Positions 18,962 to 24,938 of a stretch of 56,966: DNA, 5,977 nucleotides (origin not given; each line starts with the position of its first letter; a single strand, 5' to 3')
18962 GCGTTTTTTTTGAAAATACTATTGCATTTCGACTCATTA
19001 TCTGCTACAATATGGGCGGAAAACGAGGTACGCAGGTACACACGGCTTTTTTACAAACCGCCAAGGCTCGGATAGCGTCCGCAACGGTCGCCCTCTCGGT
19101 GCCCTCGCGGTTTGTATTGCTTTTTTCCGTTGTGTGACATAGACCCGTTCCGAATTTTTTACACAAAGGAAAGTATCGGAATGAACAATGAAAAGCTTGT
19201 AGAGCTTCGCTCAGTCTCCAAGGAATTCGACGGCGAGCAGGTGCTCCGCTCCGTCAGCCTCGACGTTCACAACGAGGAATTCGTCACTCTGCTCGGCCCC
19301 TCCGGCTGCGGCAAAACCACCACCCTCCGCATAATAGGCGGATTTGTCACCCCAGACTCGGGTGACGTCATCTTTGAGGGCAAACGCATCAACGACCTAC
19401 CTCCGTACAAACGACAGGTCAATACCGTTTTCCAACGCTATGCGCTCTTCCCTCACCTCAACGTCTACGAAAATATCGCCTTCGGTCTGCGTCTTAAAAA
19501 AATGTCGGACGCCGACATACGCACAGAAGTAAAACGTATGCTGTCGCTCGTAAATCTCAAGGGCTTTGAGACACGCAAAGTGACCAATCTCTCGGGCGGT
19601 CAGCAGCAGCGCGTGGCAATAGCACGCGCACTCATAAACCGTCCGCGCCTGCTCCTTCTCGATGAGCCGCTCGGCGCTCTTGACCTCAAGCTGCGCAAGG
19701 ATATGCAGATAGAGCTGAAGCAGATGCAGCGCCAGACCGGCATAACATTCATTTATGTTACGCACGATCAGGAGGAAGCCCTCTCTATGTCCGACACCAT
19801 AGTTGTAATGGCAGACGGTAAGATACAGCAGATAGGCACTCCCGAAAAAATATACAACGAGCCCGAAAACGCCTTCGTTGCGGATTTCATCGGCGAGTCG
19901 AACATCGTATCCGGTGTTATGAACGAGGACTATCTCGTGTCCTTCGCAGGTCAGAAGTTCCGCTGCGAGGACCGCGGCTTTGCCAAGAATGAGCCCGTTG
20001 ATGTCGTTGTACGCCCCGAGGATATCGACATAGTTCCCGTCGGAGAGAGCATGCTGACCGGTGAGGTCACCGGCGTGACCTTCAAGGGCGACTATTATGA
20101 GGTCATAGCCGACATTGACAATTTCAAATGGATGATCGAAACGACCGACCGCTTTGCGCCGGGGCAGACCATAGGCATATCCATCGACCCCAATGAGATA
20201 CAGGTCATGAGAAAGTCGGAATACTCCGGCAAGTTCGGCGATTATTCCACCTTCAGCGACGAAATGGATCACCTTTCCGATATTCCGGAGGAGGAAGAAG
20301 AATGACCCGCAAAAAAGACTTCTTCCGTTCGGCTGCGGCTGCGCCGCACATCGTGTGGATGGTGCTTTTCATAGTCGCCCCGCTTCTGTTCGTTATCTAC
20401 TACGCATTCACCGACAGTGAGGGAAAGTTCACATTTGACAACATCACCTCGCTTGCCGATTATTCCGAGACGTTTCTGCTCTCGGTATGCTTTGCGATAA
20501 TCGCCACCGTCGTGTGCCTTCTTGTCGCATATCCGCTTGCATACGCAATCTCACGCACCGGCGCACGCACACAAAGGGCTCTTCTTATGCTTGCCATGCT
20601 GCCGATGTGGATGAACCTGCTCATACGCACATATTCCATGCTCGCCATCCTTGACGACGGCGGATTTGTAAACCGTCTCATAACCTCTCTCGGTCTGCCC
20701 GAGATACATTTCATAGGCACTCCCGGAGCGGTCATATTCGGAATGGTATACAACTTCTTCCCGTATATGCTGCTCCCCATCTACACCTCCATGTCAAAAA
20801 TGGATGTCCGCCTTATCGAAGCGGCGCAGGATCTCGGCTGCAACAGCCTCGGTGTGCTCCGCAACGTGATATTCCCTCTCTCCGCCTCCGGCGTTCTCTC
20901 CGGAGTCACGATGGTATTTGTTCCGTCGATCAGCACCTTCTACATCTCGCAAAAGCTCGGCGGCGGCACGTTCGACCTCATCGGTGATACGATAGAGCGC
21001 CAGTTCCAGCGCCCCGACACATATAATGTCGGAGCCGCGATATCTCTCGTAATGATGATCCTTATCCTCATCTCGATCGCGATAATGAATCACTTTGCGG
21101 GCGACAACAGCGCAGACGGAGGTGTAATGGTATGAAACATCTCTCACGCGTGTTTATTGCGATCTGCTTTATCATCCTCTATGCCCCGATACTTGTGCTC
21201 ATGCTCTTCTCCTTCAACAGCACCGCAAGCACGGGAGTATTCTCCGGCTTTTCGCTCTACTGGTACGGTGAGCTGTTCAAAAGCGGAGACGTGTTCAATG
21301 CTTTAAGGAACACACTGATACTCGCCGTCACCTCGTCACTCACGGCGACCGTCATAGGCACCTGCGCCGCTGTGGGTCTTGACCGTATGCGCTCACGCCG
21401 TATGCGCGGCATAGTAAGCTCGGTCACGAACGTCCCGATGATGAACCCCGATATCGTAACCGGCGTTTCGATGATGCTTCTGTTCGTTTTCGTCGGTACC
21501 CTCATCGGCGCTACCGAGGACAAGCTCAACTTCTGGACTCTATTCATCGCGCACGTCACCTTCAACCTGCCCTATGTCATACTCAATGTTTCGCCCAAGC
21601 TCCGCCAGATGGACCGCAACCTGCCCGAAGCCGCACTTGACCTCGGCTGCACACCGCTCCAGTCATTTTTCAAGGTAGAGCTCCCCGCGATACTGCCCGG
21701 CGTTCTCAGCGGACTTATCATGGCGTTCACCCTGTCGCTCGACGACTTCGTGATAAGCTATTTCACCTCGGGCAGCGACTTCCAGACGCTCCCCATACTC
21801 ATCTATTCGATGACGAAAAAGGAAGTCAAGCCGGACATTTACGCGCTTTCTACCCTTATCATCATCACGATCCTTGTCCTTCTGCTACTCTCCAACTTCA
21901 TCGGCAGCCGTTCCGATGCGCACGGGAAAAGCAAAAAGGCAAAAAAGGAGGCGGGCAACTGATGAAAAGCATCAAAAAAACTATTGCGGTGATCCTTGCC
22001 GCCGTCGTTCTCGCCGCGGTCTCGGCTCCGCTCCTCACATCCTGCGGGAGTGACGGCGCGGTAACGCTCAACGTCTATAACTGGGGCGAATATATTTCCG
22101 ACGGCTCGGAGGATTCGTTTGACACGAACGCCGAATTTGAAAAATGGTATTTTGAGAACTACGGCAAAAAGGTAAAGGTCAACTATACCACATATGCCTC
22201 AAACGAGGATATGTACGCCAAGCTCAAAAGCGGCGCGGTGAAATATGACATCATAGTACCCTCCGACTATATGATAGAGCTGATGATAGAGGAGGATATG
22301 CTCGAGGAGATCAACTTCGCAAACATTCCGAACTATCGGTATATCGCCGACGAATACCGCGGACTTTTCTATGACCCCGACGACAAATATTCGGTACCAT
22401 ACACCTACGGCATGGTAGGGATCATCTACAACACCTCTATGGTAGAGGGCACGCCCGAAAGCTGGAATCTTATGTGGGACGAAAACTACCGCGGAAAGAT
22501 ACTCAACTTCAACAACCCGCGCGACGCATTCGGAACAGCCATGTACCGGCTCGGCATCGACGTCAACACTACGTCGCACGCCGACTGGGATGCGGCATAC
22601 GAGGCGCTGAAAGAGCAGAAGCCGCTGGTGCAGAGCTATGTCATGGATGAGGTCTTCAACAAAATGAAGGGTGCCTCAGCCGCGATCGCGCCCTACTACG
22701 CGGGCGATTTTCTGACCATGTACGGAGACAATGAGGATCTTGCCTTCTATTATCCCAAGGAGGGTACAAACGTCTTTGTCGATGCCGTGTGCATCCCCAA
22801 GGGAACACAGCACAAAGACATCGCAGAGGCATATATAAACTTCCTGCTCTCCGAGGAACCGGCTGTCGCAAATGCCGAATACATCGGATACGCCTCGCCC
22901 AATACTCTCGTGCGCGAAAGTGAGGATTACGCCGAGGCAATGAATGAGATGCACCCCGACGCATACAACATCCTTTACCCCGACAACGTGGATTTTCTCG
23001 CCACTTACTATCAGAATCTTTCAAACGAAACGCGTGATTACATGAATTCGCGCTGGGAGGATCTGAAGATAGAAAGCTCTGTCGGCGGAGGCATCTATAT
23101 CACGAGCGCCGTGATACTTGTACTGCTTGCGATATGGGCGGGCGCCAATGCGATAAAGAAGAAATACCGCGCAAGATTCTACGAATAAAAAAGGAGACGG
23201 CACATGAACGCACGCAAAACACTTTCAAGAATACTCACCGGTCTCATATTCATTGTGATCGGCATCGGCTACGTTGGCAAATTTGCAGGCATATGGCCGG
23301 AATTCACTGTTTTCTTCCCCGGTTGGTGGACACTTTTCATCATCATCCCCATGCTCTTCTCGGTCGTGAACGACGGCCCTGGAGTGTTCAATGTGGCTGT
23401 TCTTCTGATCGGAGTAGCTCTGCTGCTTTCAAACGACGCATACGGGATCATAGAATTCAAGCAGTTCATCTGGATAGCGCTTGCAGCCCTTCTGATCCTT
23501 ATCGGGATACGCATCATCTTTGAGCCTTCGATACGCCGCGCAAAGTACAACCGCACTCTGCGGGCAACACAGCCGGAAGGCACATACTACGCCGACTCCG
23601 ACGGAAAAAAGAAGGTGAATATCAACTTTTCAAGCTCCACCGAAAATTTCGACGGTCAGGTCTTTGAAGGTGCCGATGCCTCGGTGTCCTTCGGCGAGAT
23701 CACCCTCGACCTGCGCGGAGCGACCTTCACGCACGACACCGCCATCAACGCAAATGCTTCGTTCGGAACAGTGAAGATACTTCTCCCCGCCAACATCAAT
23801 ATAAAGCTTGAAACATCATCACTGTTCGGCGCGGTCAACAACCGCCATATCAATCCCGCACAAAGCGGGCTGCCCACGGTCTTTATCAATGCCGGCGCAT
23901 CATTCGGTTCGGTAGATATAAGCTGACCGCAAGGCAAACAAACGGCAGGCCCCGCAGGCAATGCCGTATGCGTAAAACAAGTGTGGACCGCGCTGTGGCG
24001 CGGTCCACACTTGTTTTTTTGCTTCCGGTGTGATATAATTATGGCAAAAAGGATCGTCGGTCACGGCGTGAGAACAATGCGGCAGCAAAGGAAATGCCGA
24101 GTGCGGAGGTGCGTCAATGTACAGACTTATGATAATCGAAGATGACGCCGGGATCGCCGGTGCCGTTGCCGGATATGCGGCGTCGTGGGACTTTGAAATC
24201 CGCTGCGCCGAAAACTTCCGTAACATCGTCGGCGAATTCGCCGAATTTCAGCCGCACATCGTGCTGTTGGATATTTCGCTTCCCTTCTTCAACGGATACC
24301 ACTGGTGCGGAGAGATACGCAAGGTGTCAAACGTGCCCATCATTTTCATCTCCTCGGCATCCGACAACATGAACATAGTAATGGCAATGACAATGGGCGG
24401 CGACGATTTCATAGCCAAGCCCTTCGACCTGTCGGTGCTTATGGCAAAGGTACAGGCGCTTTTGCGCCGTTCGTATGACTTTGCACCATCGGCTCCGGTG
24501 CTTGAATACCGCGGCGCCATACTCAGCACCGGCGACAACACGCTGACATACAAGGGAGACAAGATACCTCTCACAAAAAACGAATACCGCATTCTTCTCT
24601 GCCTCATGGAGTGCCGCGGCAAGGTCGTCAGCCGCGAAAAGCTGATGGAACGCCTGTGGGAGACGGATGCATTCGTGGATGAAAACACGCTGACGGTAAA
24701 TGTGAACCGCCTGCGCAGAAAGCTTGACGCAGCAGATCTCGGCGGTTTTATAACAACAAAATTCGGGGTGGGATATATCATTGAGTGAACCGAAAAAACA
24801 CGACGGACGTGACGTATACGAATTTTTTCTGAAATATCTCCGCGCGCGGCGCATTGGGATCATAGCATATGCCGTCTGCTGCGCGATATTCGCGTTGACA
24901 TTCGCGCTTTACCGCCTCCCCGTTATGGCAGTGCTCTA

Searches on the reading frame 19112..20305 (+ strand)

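Call 9: search_protein_families(library=pfam, proteins=[window:19112-20305:+], max_evalue=0.001)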
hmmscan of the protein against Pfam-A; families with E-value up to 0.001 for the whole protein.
window:19112-20305:+ (397 aa): 5 families
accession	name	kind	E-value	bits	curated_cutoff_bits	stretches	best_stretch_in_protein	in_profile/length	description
PF00005.33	ABC_tran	-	2.5e-36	125.7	25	1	45-187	1-136/137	ABC transporter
PF08402.16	TOBE_2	-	7e-07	29.7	21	1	298-365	1-75/76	TOBE domain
PF13304.12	AAA_21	-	0.00048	20.7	27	0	157-221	235-301/304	AAA domain, putative AbiEii toxin, Type IV TA system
PF03215.21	Rad17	-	0.00054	20.4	23.8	0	42-79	32-69/186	Rad17 P-loop domain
PF02463.25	SMC_N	-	0.00069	19.5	40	0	55-234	24-213/220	RecF/RecN/SMC N terminal domain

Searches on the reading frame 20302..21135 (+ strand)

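Call 9: search_protein_families(library=pfam, proteins=[window:20302-21135:+], max_evalue=0.001)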
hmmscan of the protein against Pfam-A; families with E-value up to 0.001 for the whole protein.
window:20302-21135:+ (277 aa): 1 family
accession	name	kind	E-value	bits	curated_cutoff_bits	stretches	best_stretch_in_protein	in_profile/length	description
PF00528.27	BPD_transp_1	-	8.8e-12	45.6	26.4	1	81-265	6-178/184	Binding-protein-dependent transport system inner membrane component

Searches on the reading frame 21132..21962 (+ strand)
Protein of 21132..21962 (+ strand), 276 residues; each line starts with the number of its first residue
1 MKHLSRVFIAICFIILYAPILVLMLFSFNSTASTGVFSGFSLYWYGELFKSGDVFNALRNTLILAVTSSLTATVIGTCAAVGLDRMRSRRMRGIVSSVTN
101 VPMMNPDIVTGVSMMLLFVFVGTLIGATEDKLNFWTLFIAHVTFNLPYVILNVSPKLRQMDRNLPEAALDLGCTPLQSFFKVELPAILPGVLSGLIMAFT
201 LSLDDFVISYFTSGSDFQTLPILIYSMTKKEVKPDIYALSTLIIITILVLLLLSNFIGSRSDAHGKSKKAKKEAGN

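Call 9: search_protein_families(library=pfam, proteins=[window:21132-21962:+], max_evalue=0.001)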
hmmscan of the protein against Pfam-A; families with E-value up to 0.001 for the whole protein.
window:21132-21962:+ (276 aa): 1 family
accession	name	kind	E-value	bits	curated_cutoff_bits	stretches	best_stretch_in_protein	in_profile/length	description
PF00528.27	BPD_transp_1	-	1.2e-20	74.5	26.4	1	73-257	2-174/184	Binding-protein-dependent transport system inner membrane component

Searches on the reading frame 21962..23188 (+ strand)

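Call 9: search_protein_families(library=pfam, proteins=[window:21962-23188:+], max_evalue=0.001)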
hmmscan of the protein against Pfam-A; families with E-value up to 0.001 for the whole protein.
window:21962-23188:+ (408 aa): 4 families
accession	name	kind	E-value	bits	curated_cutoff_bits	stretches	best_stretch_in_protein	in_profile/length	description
PF13343.11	SBP_bac_6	-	5.2e-29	101.9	24.6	1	95-317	4-224/245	Bacterial extracellular solute-binding protein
PF13416.11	SBP_bac_8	-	1e-25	91.6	27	1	59-326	6-274/279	Bacterial extracellular solute-binding protein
PF01547.30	SBP_bac_1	-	1.2e-14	55.5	26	1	57-300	12-305/307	Bacterial extracellular solute-binding protein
PF13531.11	SBP_bac_11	-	1.3e-08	35.4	25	1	65-299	21-216/227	Bacterial extracellular solute-binding protein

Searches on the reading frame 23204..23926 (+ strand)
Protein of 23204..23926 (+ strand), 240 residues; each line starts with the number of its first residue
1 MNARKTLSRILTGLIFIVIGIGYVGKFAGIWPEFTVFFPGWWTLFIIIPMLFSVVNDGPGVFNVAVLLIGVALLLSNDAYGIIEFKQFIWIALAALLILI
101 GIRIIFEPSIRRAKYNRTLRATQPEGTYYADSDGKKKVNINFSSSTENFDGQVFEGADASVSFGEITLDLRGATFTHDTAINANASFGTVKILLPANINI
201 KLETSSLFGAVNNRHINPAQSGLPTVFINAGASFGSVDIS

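Call 9: search_protein_families(library=pfam, proteins=[window:23204-23926:+], max_evalue=0.001)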
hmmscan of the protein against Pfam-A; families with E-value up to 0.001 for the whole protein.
window:23204-23926:+ (240 aa): 2 families
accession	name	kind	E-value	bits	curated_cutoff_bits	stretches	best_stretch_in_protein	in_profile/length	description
PF22570.1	LiaF-TM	-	5.5e-10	40.4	27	1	11-110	1-96/98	LiaF transmembrane domain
PF09922.15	LiaF-like_C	-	1.6e-07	31.6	29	1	154-212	14-73/114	Cell wall-active antibiotics response LiaF, C-terminal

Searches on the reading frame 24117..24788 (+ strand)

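Call 9: search_protein_families(library=pfam, proteins=[window:24117-24788:+], max_evalue=0.001)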
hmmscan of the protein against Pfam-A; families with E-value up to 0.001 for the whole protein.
window:24117-24788:+ (223 aa): 2 families
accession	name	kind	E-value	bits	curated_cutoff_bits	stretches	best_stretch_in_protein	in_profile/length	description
PF00486.34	Trans_reg_C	-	2.8e-23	82.2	26.2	1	147-221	1-76/77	Transcriptional regulatory protein, C terminal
PF00072.30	Response_reg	-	2.1e-19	70.1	30.2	1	5-113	2-111/111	Response regulator receiver domain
